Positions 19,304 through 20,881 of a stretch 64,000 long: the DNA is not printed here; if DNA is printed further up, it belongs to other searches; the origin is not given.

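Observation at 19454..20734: Acyl-ACP reductase (alkane-pathway AAR)-like protein in a small-genome heterotroph context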

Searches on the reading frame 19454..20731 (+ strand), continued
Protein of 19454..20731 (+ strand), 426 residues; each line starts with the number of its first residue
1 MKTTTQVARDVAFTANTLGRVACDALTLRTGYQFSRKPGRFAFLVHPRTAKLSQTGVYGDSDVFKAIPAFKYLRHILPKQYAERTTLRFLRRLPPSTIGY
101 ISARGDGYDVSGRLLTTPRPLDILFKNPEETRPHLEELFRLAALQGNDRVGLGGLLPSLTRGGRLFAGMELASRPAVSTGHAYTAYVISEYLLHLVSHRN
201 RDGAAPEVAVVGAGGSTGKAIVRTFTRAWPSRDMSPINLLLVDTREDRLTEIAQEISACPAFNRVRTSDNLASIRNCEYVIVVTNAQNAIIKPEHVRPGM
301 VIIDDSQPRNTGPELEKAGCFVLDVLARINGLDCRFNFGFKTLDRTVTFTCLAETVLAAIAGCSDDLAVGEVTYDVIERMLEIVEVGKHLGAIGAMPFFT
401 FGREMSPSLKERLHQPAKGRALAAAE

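Call 50: search_protein_families(library=pfam, proteins=[P0118, P0124, P0125, P0127, P0144, P0151, P0164, P0165, P0175, P0198], max_evalue=0.001)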
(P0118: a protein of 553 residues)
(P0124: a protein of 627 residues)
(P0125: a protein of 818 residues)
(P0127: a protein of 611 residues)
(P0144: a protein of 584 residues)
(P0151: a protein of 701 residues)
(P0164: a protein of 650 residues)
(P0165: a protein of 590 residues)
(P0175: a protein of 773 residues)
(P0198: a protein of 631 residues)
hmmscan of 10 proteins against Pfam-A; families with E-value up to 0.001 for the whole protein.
P0118 (553 aa): 3 families
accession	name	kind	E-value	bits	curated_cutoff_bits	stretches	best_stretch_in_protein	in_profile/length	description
PF01553.26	Acyltransferase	-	2.3e-17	63.5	23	1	4-147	1-132/132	Acyltransferase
PF01488.26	Shikimate_DH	-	2.3e-07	31.4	24.3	1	343-448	9-120/138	Shikimate / quinate 5-dehydrogenase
PF01118.30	Semialdhyde_dh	-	2e-05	25.4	26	1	349-437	2-94/121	Semialdehyde dehydrogenase, NAD binding domain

P0124 (627 aa): 3 families
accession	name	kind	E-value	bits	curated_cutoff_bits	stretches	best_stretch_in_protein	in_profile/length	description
PF01553.26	Acyltransferase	-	1.7e-16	60.7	23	1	48-179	2-131/132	Acyltransferase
PF01488.26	Shikimate_DH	-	1.1e-09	38.9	24.3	1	414-521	11-123/138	Shikimate / quinate 5-dehydrogenase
PF00056.29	Ldh_1_N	-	0.00056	20.4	27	0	418-477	3-61/141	lactate/malate dehydrogenase, NAD binding domain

P0125 (818 aa): 1 family
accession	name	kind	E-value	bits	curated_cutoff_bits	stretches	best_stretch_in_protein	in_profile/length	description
PF01488.26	Shikimate_DH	-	8.5e-07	29.6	24.3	1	606-717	11-123/138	Shikimate / quinate 5-dehydrogenase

P0127 (611 aa): 2 families
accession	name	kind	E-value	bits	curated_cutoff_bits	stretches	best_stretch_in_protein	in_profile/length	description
PF01553.26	Acyltransferase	-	1.4e-15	57.7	23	1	39-177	1-131/132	Acyltransferase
PF01488.26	Shikimate_DH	-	1.7e-05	25.4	24.3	1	396-500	14-122/138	Shikimate / quinate 5-dehydrogenase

P0144 (584 aa): 6 families
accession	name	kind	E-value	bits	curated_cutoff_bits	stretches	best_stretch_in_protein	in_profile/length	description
PF01553.26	Acyltransferase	-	1.2e-14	54.7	23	1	36-174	2-131/132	Acyltransferase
PF01488.26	Shikimate_DH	-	4.2e-10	40.3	24.3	1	385-498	7-123/138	Shikimate / quinate 5-dehydrogenase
PF01118.30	Semialdhyde_dh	-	2e-09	38.3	26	1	394-487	2-97/121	Semialdehyde dehydrogenase, NAD binding domain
PF02882.25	THF_DHG_CYH_C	-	1.9e-05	24.5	27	0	366-487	11-108/160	Tetrahydrofolate dehydrogenase/cyclohydrolase, NAD(P)-binding domain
PF03435.24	Sacchrp_dh_NADP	-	0.00042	21.1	25.1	1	394-442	1-44/129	Saccharopine dehydrogenase NADP binding domain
PF05368.20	NmrA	-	0.0009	19.4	27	0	391-476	2-83/298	NmrA-like family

P0151 (701 aa): 1 family
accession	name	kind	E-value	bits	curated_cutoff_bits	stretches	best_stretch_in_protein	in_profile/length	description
PF01488.26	Shikimate_DH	-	5.3e-06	27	24.3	1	528-639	13-122/138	Shikimate / quinate 5-dehydrogenase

P0164 (650 aa): 2 families
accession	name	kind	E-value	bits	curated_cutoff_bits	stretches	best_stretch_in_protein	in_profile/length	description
PF01553.26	Acyltransferase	-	1.7e-13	51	23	1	49-187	2-132/132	Acyltransferase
PF01488.26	Shikimate_DH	-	1.6e-06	28.7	24.3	1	437-546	11-123/138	Shikimate / quinate 5-dehydrogenase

P0165 (590 aa): 4 families
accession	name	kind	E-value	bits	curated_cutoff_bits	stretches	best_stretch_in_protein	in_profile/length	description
PF01488.26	Shikimate_DH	-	4.1e-10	40.3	24.3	1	383-490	8-123/138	Shikimate / quinate 5-dehydrogenase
PF07238.19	PilZ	-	5e-06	27.2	22.5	1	13-109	3-98/102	PilZ domain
PF00056.29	Ldh_1_N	-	0.0002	21.8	27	1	390-457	3-77/141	lactate/malate dehydrogenase, NAD binding domain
PF01118.30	Semialdhyde_dh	-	0.00043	21.1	26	1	389-489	1-107/121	Semialdehyde dehydrogenase, NAD binding domain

P0175 (773 aa): 4 families
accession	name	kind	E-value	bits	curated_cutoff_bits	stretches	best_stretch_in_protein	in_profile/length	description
PF07238.19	PilZ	-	2.8e-17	63.3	22.5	2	201-303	1-100/102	PilZ domain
PF01488.26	Shikimate_DH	-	2.7e-08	34.4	24.3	1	563-666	11-122/138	Shikimate / quinate 5-dehydrogenase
PF02882.25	THF_DHG_CYH_C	-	2.9e-05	23.9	27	1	618-657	71-109/160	Tetrahydrofolate dehydrogenase/cyclohydrolase, NAD(P)-binding domain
PF03807.23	F420_oxidored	-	0.00041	21.3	21.6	0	568-657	3-93/94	NADP oxidoreductase coenzyme F420-dependent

P0198 (631 aa): 6 families
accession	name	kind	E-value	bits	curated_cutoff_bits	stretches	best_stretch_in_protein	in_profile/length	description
PF07238.19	PilZ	-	8.4e-10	39.3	22.5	1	47-146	1-99/102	PilZ domain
PF01488.26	Shikimate_DH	-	2.9e-09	37.5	24.3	1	414-520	10-122/138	Shikimate / quinate 5-dehydrogenase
PF02882.25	THF_DHG_CYH_C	-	3.8e-05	23.5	27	1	412-514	32-112/160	Tetrahydrofolate dehydrogenase/cyclohydrolase, NAD(P)-binding domain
PF00056.29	Ldh_1_N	-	7.1e-05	23.3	27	1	418-491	2-80/141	lactate/malate dehydrogenase, NAD binding domain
PF01118.30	Semialdhyde_dh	-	0.00026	21.8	26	1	418-511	1-98/121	Semialdehyde dehydrogenase, NAD binding domain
PF01262.27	AlaDh_PNT_C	-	0.00053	19.9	23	1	412-510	23-129/214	Alanine dehydrogenase/PNT, C-terminal domain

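Call 52: list_cluster_members(proteins=[P0118, P0124, P0127, P0144, P0164, P0234, P0165, P0175, P0198, P0096])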
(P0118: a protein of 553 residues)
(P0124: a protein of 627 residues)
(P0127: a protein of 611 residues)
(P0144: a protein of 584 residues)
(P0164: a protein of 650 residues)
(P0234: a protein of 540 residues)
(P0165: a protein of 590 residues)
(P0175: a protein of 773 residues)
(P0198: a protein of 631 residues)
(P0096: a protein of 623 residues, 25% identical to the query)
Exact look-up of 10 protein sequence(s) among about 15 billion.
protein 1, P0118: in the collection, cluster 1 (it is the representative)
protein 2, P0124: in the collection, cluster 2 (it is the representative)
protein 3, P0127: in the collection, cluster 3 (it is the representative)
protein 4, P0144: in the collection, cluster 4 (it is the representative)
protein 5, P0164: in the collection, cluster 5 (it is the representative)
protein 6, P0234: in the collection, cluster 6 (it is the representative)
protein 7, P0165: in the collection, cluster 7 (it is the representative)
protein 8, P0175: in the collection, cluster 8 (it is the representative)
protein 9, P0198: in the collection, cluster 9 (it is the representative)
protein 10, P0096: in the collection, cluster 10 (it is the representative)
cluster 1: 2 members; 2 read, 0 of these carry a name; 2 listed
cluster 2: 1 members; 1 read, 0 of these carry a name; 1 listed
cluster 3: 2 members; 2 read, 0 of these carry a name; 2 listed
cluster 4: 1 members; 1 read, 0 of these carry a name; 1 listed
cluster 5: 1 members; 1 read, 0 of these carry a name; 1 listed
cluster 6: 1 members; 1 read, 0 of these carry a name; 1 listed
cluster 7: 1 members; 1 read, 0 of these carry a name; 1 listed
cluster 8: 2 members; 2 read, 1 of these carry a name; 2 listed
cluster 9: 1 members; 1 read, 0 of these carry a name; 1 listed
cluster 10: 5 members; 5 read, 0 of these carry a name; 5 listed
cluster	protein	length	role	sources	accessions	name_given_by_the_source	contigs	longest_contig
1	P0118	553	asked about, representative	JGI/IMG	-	-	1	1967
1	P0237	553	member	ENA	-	-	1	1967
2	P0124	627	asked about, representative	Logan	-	-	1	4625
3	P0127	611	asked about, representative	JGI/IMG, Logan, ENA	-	-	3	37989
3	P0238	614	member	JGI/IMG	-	-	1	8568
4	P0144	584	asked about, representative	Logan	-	-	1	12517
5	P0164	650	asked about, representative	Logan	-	-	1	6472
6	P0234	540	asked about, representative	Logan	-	-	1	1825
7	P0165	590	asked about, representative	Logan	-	-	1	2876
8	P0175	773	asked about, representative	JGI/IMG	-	predicted amino acid dehydrogenase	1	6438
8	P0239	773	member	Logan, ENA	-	-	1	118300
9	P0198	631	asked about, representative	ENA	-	-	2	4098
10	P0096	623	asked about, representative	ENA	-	-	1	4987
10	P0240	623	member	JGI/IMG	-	-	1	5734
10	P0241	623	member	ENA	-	-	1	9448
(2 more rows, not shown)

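Call 53: find_encoding_contigs(protein=P0127, flank=7000, max_places=1)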
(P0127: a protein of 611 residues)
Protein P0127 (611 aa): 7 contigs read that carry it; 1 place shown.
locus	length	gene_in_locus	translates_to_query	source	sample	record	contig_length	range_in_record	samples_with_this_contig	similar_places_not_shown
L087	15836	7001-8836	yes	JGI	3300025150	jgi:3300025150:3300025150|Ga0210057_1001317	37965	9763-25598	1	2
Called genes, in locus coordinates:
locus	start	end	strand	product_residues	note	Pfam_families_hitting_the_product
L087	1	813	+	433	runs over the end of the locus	PF03979:Sigma70_r1_1, PF00140:Sigma70_r1_2, PF04542:Sigma70_r2, PF04539:Sigma70_r3, PF04545:Sigma70_r4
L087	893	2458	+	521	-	PF02518:HATPase_c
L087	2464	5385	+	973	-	PF00580:UvrD-helicase, PF13245:AAA_19, PF13361:UvrD_C, PF13538:UvrD_C_2 (faint), PF12705:PDDEXK_1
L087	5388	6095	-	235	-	PF13462:Thioredoxin_4, PF13098:Thioredoxin_2 (faint), PF01323:DSBA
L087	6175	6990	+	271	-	PF02673:BacA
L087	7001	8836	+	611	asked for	PF01553:Acyltransferase, PF01488:Shikimate_DH (faint)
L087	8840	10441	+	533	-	PF16927:HisKA_7TM, PF00512:HisKA, PF02518:HATPase_c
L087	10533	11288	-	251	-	PF05057:DUF676 (faint), PF12146:Hydrolase_4 (faint), PF12697:Abhydrolase_6 (weak)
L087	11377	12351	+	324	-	PF00579:tRNA-synt_1b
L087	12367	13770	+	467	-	PF01336:tRNA_anti-codon, PF00152:tRNA-synt_2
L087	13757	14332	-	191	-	-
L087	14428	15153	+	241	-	PF02616:SMC_ScpA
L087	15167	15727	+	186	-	PF04079:SMC_ScpB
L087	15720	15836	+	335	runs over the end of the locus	PF00768:Peptidase_S11, PF13354:Beta-lactamase2, PF00768:Peptidase_S11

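Call 54: find_encoding_contigs(protein=P0144, flank=7000, max_places=1)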
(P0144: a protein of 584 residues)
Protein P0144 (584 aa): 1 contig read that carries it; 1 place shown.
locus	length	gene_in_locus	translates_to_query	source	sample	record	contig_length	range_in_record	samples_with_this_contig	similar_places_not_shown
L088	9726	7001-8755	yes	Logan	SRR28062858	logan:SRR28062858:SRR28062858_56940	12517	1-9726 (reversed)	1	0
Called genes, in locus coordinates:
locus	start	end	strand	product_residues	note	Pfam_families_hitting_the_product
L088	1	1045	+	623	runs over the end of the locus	PF00012:HSP70, PF06723:MreB_Mbl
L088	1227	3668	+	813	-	-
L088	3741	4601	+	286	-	-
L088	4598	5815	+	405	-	-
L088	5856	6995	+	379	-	PF00226:DnaJ, PF01556:DnaJ_C, PF00684:DnaJ_CXXCXGXG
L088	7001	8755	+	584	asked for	PF01553:Acyltransferase, PF01488:Shikimate_DH, PF01118:Semialdhyde_dh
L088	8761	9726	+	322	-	?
